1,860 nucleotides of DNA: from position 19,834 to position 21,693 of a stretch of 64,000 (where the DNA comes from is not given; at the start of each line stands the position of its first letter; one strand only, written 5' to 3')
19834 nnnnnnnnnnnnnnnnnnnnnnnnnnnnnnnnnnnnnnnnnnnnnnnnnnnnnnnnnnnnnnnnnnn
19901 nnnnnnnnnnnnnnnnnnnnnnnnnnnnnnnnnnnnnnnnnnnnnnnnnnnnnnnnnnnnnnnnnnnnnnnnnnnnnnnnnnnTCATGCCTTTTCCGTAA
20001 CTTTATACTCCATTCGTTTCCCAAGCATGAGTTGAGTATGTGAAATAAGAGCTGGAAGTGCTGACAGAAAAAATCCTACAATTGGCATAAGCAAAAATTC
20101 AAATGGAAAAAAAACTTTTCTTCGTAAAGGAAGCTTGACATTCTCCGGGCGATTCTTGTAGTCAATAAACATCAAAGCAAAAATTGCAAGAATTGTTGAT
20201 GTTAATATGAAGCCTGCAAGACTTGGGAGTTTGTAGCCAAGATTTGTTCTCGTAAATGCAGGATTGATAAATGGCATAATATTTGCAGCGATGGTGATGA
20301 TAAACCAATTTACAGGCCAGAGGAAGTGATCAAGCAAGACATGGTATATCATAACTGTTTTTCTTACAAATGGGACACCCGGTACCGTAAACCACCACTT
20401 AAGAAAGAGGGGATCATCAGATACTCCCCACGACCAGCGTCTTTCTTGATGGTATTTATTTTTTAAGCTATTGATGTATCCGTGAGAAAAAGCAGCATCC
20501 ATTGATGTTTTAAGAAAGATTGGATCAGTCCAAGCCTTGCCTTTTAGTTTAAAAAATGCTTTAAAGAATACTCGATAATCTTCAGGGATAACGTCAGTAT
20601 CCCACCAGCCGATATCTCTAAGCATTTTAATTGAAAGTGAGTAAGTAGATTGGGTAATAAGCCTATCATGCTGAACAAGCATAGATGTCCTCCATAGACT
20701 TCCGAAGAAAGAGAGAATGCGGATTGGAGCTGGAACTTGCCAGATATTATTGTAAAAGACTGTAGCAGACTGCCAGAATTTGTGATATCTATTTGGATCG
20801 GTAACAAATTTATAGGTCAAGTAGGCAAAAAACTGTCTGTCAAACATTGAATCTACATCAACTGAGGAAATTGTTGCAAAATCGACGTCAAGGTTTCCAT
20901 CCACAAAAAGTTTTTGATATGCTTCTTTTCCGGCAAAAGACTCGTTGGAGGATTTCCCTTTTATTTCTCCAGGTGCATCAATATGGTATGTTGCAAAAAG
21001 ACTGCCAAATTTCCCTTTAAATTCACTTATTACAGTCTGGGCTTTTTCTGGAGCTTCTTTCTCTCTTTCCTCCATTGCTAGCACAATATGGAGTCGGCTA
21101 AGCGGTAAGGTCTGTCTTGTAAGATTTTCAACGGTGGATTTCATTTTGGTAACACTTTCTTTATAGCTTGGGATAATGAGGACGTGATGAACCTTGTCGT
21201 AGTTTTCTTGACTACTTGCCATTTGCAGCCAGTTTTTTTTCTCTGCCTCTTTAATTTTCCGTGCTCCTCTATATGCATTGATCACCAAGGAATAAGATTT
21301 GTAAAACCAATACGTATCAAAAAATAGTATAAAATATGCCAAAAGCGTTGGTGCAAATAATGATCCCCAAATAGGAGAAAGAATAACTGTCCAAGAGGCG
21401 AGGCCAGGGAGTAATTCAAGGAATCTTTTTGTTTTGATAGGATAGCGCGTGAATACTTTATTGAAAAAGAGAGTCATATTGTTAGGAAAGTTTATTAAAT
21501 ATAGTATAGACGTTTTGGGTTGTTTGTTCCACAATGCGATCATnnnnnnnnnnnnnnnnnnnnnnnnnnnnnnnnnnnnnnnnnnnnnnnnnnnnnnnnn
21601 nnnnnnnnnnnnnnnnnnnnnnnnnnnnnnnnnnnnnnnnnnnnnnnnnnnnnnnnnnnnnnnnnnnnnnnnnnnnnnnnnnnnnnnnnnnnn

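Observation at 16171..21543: Four-gene polyprenyl-phosphate-sugar glycan pathway: UbiA + GT4 + GT-C + processive GT2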

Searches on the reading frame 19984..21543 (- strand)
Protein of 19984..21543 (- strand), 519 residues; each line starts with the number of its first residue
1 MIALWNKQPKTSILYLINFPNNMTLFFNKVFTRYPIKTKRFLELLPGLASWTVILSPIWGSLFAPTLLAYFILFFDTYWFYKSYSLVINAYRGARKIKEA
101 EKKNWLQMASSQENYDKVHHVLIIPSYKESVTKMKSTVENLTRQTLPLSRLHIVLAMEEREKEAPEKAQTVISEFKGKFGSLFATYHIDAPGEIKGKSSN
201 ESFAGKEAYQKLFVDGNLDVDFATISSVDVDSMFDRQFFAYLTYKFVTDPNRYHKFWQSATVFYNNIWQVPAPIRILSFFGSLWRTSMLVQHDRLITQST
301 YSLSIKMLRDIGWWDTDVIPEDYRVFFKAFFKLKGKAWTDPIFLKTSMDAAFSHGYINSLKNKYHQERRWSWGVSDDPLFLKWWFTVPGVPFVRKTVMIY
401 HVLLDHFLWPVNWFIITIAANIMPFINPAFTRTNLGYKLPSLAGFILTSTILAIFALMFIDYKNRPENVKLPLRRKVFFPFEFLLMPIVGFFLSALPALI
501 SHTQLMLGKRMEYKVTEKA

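Call 3: search_protein_families(library=pfam, proteins=[window:19984-21543:-], max_evalue=0.01)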
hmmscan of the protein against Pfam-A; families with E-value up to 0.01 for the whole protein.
window:19984-21543:- (519 aa): 0 families

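Call 4: search_protein_families(library=ncbifam, proteins=[window:19984-21543:-], max_evalue=0.01)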
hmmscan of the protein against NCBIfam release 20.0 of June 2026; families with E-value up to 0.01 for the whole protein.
window:19984-21543:- (519 aa): 1 family
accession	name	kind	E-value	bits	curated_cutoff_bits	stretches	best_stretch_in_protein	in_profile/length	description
TIGR03937.1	PgaC_IcaA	equivalog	0.0022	17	422.3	0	226-500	130-391/407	poly-beta-1,6-N-acetyl-D-glucosamine synthase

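Call 12: search_solved_structures(query=window:19984-21477:-, max_evalue=1)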
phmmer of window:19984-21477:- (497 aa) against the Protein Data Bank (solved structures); distinct sequences matched with E-value up to 1: 0.

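Call 15: find_homologous_proteins(query=window:19984-21477:-, max_evalue=0.001)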
Query window:19984-21477:- (497 aa): 3598 proteins with E <= 0.001 among 8000 candidates; the best 120 are listed.
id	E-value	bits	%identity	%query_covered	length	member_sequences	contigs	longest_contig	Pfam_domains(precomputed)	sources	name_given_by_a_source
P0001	0.0e+0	1138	100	100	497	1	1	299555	-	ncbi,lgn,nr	ncbi:MAG: glycosyltransferase family 2 protein [Candidatus Levybacteria bacterium]|nr:glycosyltransf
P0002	0.0e+0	1083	94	100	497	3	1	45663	-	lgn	-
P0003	0.0e+0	1012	87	100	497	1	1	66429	-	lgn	-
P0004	1.4e-297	1006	85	100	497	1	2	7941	-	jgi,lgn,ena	-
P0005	1.1e-295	999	85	100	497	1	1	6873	-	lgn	-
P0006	2.4e-290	982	84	100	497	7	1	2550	-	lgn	-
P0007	1.7e-289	979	84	100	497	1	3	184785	-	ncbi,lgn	-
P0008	1.2e-287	973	82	100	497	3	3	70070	-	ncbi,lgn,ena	-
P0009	7.4e-287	970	82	100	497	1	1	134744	-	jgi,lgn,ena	-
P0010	2.6e-285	965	81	100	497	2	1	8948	-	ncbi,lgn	ncbi:hypothetical protein BH09PAT1_BH09PAT1_3000 [soil metagenome]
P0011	2.6e-284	962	83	100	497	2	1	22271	-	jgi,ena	-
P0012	3.3e-284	962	82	100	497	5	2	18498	-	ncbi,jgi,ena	jgi:hypothetical protein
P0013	7.2e-284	960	82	100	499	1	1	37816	-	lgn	-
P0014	1.5e-283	959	82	100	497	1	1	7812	-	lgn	-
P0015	1.8e-283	959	81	100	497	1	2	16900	-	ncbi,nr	ncbi:MAG TPA: glycosyltransferase family 2 protein [Patescibacteria group bacterium]|nr:glycosyltran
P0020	3.5e-279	945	80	100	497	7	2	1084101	-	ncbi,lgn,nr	ncbi:MAG: hypothetical protein KatS3mg089_0194 [Patescibacteria group bacterium]|nr:MAG: hypothetica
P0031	9.8e-253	858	72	100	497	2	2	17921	PF13632.13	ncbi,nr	ncbi:MAG: glycosyltransferase family 2 protein [Candidatus Levybacteria bacterium]|nr:glycosyltransf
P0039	2.1e-245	834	69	100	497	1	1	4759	PF13632.13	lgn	-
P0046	3.1e-243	826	69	100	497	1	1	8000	PF13632.13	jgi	jgi:cellulose synthase/poly-beta-1,6-N-acetylglucosamine synthase-like glycosyltransferase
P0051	1.3e-241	821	69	100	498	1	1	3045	PF13632.13,PF13641.13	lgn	-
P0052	1.7e-241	821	67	100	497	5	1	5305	PF13632.13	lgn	-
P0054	1.9e-241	820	69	100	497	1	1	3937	PF13632.13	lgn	-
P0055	3.6e-241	820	68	100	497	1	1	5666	PF13632.13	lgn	-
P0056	5.2e-241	819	67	100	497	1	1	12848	PF13632.13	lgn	-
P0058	6.5e-241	819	69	100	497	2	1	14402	PF13632.13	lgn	-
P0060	1.3e-240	818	69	100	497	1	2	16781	PF13632.13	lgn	-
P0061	1.5e-240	818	69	100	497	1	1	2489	PF13632.13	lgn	-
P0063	1.8e-240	817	69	100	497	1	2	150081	PF13632.13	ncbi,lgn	-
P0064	1.9e-240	817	68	100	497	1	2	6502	PF13632.13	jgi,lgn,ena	-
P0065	2.0e-240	817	68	100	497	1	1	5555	PF13632.13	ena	-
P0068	6.8e-240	815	67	100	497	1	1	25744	PF13632.13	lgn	-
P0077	9.3e-239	812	67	100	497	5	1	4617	PF13632.13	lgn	-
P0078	1.4e-238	811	68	100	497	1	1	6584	PF13632.13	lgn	-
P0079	1.7e-238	811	68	100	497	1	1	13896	PF13632.13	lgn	-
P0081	2.6e-238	810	68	100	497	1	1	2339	PF13632.13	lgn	-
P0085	1.2e-237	808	68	100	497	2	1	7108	PF13632.13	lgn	-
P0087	1.4e-237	808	68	100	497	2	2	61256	PF13632.13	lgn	-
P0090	3.1e-237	807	67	100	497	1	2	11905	PF13632.13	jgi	jgi:hypothetical protein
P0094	6.1e-237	806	68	100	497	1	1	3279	PF13632.13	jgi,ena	-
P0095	6.5e-237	806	68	100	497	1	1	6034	PF13632.13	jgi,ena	-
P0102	4.3e-236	803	67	100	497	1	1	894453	PF13632.13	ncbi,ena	-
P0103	9.8e-236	802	68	100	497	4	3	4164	PF13632.13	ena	-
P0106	3.6e-235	800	66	100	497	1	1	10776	PF13632.13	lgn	-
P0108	8.1e-235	799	68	100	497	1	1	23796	PF13632.13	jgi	jgi:cellulose synthase/poly-beta-1,6-N-acetylglucosamine synthase-like glycosyltransferase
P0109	9.2e-235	798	67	100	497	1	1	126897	PF13632.13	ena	-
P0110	9.8e-235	798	70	96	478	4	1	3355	PF13632.13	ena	-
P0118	5.2e-234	796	67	100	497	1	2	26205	PF13632.13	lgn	-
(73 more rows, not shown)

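Call 16: find_encoding_contigs(protein=P0020, flank=8000, max_places=2)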
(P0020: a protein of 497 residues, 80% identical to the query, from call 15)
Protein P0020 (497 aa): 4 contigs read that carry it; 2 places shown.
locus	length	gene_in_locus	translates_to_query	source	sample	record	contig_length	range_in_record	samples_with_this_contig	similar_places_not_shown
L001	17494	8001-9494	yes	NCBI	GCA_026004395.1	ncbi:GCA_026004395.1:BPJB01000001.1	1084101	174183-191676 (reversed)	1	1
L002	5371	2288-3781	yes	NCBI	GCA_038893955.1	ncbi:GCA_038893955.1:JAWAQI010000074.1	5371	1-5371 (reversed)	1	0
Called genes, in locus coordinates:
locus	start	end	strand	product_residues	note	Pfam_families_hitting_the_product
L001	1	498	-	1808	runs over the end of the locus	-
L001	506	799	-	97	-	-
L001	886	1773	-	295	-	PF00226:DnaJ, PF01556:DnaJ_C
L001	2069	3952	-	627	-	PF00012:HSP70, PF06723:MreB_Mbl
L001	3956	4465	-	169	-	PF01025:GrpE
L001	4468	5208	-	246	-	PF03444:WHD_HrcA (weak), PF01628:HrcA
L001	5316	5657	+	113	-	-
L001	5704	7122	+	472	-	PF00133:tRNA-synt_1, PF01921:tRNA-synt_1f (faint), PF09334:tRNA-synt_1g, PF00133:tRNA-synt_1, PF01406:tRNA-synt_1e (weak)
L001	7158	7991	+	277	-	PF01026:TatD_DNase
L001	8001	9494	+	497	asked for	-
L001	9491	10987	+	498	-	PF27757:Competence-induced_Ccs4_N (faint), PF02366:PMT, PF13231:PMT_2 (weak)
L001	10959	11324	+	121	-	-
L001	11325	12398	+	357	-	PF00953:Glycos_transf_4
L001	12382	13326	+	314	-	PF01040:UbiA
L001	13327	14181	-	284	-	PF08308:PEGA, PF08239:SH3_3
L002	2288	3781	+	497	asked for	-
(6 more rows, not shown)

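Call 17: find_encoding_contigs(protein=P0102, flank=8000, max_places=2)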
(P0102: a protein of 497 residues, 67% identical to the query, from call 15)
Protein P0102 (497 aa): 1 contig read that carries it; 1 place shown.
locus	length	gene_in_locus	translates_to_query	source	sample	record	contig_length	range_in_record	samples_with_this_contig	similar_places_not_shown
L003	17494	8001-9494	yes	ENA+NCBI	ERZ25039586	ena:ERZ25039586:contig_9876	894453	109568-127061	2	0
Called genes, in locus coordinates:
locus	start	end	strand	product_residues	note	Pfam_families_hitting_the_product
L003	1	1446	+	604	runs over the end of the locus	PF03747:ADP_ribosyl_GH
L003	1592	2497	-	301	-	-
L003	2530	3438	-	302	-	-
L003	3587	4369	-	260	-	-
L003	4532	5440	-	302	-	-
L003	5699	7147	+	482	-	PF00133:tRNA-synt_1, PF09334:tRNA-synt_1g, PF00133:tRNA-synt_1, PF01406:tRNA-synt_1e (weak), PF19303:Anticodon_3 (faint), PF08264:Anticodon_1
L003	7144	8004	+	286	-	PF01026:TatD_DNase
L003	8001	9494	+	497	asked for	PF13632:Glyco_trans_2_3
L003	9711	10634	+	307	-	PF18899:DUF5655 (weak)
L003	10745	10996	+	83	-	-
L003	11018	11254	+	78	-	-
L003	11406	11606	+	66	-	-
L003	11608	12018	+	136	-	-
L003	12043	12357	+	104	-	-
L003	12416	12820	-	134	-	PF18480:DUF5615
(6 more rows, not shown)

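Call 33: predict_structure(alignment_id=A1)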
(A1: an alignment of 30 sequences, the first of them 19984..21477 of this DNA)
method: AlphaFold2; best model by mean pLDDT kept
length: 497 residues; sequences in the alignment: 30
mean_pLDDT: 74.2   pTM: 0.77
mean pLDDT of the five models: 74.2, 68.7, 67.6, 64.4, 64.3
residues with pLDDT >= 90: 104; 70-90: 219; 50-70: 129; < 50: 45
segments of 3 or more residues with pLDDT < 50: 1-17, 294-298, 350-358, 487-497
pLDDT, mean of each block of 10 residues (from residue 1): 41 47 60 65 75 75 84 88 96 95 82 89 96 89 93 95 78 65 90 93 83 92 94 83 71 76 75 70 86 49 71 82 75 74 62 43 60 61 60 72 76 80 78 78 61 70 71 68 52 27
secondary structure, 60 per line:
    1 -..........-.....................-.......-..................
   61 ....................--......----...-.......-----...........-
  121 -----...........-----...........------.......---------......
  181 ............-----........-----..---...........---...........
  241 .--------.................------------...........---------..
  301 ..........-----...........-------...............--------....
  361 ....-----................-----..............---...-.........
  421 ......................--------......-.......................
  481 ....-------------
elements in order: H2-11 H13-33 H35-41 H43-80 H83-88 E97-103 H109-119 E129-136 H142-152 E159-165 H175-192 E201-205 H216-226 E233-241 H250-266 E279-282 H283-289 H299-310 E316-326 H334-348 H357-364 H370-385 H391-404 H412-442 H451-456 H458-484

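Call 35: fold_search(model_id=the predicted structure, library=pdb)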
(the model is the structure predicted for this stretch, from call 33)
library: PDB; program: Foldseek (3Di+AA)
matches with E <= 10: 510; with E <= 0.001: 91
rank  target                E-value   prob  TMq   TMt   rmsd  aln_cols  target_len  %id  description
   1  7sp7_A                5.4e-08  1.00  0.44  0.44  17.7       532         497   12  Chlorella virus hyaluronan synthase inhibited by UDP (released 2022-04-06)
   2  6yv7_B                5.6e-08  1.00  0.41  0.56  12.5       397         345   12  Mannosyltransferase PcManGT from Pyrobaculum calidifontis (released 2020-07-22)
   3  4p00_A                9.6e-08  1.00  0.46  0.33  16.7       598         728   14  Bacterial Cellulose Synthase in complex with cyclic-di-GMP and UDP (released 2014-04-09)
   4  9yq5_A                1.8e-07  1.00  0.41  0.41  17.9       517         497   11  Chlorella virus hyaluronan synthase bound to an inserted UDP-GlcA (released 2025-12-10)
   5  7sp8_A                2.3e-07  1.00  0.47  0.46  15.9       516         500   11  Chlorella virus Hyaluronan Synthase bound to UDP-GlcNAc (released 2022-04-06)
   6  9b8v_E                2.6e-07  1.00  0.52  0.33  11.0       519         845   16  AlphaFold2 informed cryo-EM model of the E. coli cellulose synthase BcsAG3B6 complex (released 2025-02-19)
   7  8sne_A                2.6e-07  1.00  0.41  0.41  17.1       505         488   11  Chlorella virus Hyaluronan Synthase bound to GlcA extended GlcNAc primer and UDP (released 2024-05-01)
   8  8smn_A                2.9e-07  1.00  0.43  0.42  17.0       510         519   11  Xenopus laevis hyaluronan synthase 1, nascent HA polymer bound state (released 2024-05-01)
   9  9yq2_A                3.0e-07  1.00  0.46  0.47  17.2       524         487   12  Chlorella virus hyaluronan synthase bound to DDM (released 2025-12-10)
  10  5ej1_A                3.0e-07  1.00  0.48  0.34  17.1       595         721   14  Pre-translocation state of bacterial cellulose synthase (released 2016-03-30)
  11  7sp9_A                3.9e-07  1.00  0.44  0.44  16.8       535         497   11  Chlorella virus Hyaluronan Synthase in the GlcNAc-primed channel-closed state (released 2022-04-06)
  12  9fnn_A                4.6e-07  1.00  0.49  0.33  14.1       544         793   16  Cryo-EM structure of the c-di-GMP-saturated 'crown'less Bcs macrocomplex for cellulose secretion in E. coli (released 2024-10-16)
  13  9fp0_A                5.8e-07  1.00  0.43  0.29  16.3       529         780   14  Cryo-EM structure of the 'crown'less Bcs macrocomplex for E. coli cellulose secretion in non-saturating c-di-GMP (loca (released 2024-10-16)
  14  6yv7_A                7.2e-07  1.00  0.44  0.60   9.8       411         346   13  Mannosyltransferase PcManGT from Pyrobaculum calidifontis (released 2020-07-22)
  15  8smm_A                8.8e-07  1.00  0.46  0.45  17.5       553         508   10  Xenopus laevis hyaluronan synthase 1 (released 2024-05-01)
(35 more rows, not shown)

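Call 37: find_related_loci(query=A1, collection=genome_contigs, flank=10000)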
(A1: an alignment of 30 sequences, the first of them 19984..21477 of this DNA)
Query A1 (497 aa) in genome_contigs; peptide patterns used: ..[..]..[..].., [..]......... (x = any residue, [..] = any of these).
600 stretches matched a pattern (row limit reached: there are more); 559 encode a relative of the query (tblastn E <= 1e-3); the best 80 are kept; 80 distinct loci.
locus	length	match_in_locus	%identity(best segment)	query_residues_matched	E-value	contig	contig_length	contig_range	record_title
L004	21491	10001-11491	83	1-497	0e+0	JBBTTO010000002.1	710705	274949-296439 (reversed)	MAG: Patescibacteria group bacterium isolate H52-bin062_1 H52_bin062_1_000000000002, whole genome shotgun sequence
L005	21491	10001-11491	82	1-497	0e+0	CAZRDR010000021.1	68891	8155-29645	MAG TPA_asm: uncultured Gammaproteobacteria bacterium isolate SRP135725_co2_727 genome assembly, contig: k141_4576658, w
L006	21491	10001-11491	78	1-497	0e+0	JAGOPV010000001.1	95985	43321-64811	MAG: Candidatus Levyibacteriota bacterium isolate Gw_Eff_bin_218 Gw_Eff_279_length_95985_cov_10.356100, whole genome sho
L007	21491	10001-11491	78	1-497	0e+0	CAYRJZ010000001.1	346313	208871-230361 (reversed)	MAG TPA_asm: uncultured Gammaproteobacteria bacterium isolate SRP170004_co1_576 genome assembly, contig: NODE_25_length_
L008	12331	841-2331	72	1-497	0e+0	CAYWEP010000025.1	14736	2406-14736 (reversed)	MAG TPA_asm: uncultured Gammaproteobacteria bacterium isolate SRP269290_co3_1003 genome assembly, contig: NODE_4607_leng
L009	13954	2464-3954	72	1-497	0e+0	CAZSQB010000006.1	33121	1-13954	MAG TPA_asm: uncultured Gammaproteobacteria bacterium isolate SRP269290_co3_983 genome assembly, contig: NODE_1149_lengt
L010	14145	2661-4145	69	2-496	0e+0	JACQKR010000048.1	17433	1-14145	MAG: Candidatus Levyibacteriota bacterium isolate NC_groundwater_1182_Ag_S-0.1um_43_56 S_p1_S3_coassembly_k141_2051194,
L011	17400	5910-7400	68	1-497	0e+0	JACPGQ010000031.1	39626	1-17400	MAG: Candidatus Levyibacteriota bacterium isolate NC_groundwater_392_Ag_B-0.1um_43_10 GD18-4_B1_scaffold_454044, whole g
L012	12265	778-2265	67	1-496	0e+0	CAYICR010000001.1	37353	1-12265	MAG TPA_asm: uncultured Gammaproteobacteria bacterium isolate ERP119705_co18_657 genome assembly, contig: NODE_1246_leng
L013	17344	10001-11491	68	1-497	0e+0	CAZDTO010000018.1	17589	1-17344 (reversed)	MAG TPA_asm: uncultured Gammaproteobacteria bacterium isolate binchicken_co38_474 genome assembly, contig: NODE_6762_len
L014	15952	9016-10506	68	1-497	0e+0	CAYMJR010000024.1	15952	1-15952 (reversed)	MAG TPA_asm: uncultured Gammaproteobacteria bacterium isolate SRP272529_co1_137 genome assembly, contig: NODE_6307_lengt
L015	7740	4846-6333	67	1-496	0e+0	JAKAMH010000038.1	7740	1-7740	MAG: bacterium isolate WY5.bin164 NODE_17593_length_7740_cov_1.072376, whole genome shotgun sequence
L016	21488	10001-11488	66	1-496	0e+0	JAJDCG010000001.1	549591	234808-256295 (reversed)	MAG: Candidatus Levyibacteriota bacterium isolate OFTM197 OFTM197_0, whole genome shotgun sequence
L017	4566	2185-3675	67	1-497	0e+0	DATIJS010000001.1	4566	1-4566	MAG TPA_asm: Candidatus Saccharimonadales bacterium isolate SMAG_U15697 k141_189470, whole genome shotgun sequence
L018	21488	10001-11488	66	1-496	0e+0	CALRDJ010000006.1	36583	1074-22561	MAG: Candidatus Levybacteria bacterium GW2011_GWA1_37_16 isolate TH-11nov19-213 genome assembly, contig: TH-11nov19-C259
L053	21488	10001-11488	65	1-496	0e+0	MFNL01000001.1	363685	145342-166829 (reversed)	MAG: Candidatus Levybacteria bacterium RIFCSPHIGHO2_01_FULL_37_17 rifcsphigho2_01_scaffold_35, whole genome shotgun sequ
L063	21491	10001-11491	63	1-497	0e+0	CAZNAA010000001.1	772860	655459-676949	MAG TPA_asm: uncultured Gammaproteobacteria bacterium isolate SRP192515_co1_126 genome assembly, contig: NODE_1_length_7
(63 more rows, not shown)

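Call 44: search_protein_families(library=pfam, proteins=[window:19984-21477:-], max_evalue=10)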
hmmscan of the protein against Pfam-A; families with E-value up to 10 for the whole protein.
window:19984-21477:- (497 aa): 0 families
